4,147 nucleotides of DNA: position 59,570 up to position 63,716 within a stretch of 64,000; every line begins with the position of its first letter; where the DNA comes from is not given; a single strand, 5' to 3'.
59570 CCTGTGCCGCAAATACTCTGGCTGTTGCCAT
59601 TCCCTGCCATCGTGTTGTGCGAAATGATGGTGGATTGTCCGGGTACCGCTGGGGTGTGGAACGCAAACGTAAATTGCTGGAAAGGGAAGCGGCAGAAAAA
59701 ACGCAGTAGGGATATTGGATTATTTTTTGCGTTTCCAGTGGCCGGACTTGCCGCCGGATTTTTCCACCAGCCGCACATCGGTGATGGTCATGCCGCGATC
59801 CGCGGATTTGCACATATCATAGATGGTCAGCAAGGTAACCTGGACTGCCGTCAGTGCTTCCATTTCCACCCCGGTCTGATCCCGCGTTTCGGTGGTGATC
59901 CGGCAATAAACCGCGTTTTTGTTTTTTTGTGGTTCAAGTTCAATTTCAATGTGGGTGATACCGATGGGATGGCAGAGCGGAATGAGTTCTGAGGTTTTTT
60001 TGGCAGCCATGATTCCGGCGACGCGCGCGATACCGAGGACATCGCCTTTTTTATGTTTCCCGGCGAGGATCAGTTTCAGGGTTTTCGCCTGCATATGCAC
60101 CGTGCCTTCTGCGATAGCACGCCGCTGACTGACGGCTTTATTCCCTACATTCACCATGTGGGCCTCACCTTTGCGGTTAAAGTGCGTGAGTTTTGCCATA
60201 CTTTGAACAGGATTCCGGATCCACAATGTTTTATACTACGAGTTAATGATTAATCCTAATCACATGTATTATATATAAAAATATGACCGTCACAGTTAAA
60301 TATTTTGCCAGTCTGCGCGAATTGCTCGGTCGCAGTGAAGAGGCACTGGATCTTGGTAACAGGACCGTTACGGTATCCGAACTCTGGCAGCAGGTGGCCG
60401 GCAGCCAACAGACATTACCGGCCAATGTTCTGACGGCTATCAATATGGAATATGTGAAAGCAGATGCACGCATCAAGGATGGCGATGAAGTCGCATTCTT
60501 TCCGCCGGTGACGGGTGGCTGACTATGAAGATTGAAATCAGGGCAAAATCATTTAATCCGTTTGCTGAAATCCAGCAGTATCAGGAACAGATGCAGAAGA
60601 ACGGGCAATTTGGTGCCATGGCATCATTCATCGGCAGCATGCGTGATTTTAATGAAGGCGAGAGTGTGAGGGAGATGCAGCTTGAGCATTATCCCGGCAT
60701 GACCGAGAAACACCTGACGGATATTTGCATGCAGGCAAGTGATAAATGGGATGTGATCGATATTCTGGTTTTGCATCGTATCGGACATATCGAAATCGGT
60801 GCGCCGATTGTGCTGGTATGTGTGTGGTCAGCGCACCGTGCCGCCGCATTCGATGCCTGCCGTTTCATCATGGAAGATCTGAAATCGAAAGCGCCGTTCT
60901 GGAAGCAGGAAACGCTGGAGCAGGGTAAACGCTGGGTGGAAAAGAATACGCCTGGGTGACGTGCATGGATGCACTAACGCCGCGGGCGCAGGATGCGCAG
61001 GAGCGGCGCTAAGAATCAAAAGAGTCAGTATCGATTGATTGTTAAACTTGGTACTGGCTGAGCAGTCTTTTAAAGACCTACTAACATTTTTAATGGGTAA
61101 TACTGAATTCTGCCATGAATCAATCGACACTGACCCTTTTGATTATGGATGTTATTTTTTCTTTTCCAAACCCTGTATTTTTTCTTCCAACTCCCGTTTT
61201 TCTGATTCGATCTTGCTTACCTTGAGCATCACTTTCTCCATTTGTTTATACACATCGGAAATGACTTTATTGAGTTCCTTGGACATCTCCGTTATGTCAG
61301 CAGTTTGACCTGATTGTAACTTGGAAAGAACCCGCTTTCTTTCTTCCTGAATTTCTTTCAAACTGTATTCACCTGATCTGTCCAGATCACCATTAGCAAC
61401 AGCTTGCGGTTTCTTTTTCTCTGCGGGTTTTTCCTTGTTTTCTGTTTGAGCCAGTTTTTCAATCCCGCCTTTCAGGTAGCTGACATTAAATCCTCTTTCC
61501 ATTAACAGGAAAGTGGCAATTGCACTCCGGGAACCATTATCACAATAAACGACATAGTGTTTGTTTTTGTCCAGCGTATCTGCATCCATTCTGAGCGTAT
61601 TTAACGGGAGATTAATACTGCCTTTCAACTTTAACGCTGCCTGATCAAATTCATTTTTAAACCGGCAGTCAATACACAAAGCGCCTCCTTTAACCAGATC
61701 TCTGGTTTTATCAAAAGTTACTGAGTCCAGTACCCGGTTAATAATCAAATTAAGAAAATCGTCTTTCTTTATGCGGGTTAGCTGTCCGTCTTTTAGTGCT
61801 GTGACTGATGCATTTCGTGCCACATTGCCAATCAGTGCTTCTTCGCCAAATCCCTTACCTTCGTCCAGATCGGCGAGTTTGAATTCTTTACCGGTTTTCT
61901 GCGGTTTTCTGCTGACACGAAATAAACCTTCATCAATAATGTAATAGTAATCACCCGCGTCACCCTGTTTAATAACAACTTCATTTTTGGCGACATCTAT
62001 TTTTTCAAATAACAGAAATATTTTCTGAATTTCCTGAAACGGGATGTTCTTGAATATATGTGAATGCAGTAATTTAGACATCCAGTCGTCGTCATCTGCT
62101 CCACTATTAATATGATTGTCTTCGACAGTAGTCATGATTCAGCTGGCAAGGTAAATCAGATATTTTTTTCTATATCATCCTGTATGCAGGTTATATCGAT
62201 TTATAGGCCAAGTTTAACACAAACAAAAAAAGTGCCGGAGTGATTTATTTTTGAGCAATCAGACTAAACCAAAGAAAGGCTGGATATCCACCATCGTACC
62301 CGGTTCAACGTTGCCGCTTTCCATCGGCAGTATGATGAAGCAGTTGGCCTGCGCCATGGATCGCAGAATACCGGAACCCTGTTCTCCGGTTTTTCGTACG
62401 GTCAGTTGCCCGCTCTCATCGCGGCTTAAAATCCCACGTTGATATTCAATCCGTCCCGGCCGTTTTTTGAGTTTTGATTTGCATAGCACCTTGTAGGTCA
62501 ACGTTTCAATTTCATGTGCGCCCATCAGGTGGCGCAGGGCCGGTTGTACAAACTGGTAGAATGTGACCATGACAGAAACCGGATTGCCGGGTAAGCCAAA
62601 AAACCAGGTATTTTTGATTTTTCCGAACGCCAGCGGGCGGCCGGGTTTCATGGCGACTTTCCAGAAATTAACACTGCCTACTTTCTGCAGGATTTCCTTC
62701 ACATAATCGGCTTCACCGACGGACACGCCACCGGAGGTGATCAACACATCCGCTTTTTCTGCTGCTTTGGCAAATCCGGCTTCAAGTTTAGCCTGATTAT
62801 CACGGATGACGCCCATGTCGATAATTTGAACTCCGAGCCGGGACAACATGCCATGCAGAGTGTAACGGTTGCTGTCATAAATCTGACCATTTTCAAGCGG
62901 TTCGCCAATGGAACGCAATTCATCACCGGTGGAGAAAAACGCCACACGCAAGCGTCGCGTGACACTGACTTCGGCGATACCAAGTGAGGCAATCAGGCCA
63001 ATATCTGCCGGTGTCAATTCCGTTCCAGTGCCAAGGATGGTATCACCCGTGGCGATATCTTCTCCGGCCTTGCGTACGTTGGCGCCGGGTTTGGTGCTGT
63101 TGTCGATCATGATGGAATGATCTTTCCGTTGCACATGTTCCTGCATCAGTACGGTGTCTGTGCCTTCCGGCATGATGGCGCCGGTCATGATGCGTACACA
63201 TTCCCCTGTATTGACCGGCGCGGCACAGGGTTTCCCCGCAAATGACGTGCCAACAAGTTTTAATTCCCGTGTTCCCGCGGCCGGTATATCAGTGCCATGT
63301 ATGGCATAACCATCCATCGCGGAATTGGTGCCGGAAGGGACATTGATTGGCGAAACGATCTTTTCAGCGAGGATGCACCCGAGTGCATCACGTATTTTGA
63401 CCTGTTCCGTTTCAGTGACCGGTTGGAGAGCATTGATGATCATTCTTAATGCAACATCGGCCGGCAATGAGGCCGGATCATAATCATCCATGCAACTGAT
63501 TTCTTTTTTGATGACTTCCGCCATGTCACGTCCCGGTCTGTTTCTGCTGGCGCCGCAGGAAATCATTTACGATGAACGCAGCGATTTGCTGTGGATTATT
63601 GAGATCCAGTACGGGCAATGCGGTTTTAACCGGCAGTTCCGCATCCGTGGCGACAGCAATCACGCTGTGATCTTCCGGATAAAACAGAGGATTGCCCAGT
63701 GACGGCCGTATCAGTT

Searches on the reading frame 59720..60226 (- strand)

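Call 35: search_protein_families(library=pfam, proteins=[window:59720-60226:-], max_evalue=0.001)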
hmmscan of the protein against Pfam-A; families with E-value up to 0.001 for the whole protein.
window:59720-60226:- (168 aa): 1 family
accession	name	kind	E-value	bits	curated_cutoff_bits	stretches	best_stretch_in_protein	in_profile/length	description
PF01967.27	MoaC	-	3e-57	192.9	27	1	24-159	1-136/136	MoaC family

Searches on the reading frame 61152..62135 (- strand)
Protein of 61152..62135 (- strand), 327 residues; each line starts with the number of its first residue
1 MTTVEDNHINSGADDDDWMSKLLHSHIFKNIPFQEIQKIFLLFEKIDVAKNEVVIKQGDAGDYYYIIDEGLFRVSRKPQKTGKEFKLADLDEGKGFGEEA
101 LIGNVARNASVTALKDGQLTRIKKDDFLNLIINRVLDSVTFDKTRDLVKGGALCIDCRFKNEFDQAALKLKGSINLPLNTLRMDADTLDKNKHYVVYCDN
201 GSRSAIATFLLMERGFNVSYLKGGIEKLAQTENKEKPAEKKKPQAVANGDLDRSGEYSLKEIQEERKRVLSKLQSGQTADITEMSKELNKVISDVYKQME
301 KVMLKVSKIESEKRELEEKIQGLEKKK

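Call 22: search_protein_families(library=pfam, proteins=[window:61152-62135:-], max_evalue=0.0001)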
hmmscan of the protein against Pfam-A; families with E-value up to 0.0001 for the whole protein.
window:61152-62135:- (327 aa): 2 families
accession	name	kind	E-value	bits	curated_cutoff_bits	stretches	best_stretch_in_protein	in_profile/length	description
PF00027.35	cNMP_binding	-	5.1e-17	62.1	27.5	1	48-131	4-86/89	Cyclic nucleotide-binding domain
PF00581.25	Rhodanese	-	1.3e-14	54.9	22.2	1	146-229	7-100/102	Rhodanese-like domain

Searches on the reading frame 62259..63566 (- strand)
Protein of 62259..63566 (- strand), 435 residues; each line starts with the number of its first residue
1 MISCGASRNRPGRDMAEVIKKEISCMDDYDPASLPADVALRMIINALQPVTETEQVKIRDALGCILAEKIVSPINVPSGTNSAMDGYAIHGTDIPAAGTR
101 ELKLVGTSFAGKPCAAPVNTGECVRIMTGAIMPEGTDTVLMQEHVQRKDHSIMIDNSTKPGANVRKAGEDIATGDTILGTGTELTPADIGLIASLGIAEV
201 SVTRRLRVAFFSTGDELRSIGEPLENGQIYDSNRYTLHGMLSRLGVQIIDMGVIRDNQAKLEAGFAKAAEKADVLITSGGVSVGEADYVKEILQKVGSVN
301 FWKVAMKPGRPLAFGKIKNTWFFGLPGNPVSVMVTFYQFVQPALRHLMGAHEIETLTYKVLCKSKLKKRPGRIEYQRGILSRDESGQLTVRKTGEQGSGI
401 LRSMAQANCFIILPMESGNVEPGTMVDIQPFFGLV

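Call 22: search_protein_families(library=pfam, proteins=[window:62259-63566:-], max_evalue=0.0001)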
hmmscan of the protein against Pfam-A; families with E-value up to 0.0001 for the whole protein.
window:62259-63566:- (435 aa): 3 families
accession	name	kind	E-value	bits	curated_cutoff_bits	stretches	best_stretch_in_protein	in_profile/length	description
PF03453.22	MoeA_N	-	2.9e-47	160.8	30.8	1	36-196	3-160/160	MoeA N-terminal region (domain I and II)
PF00994.29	MoCF_biosynth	-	3.6e-34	118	26.6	1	211-346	3-144/144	Probable molybdopterin binding domain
PF03454.20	MoeA_C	-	3.5e-20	72.4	22.1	1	360-431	2-72/72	MoeA C-terminal region (domain IV)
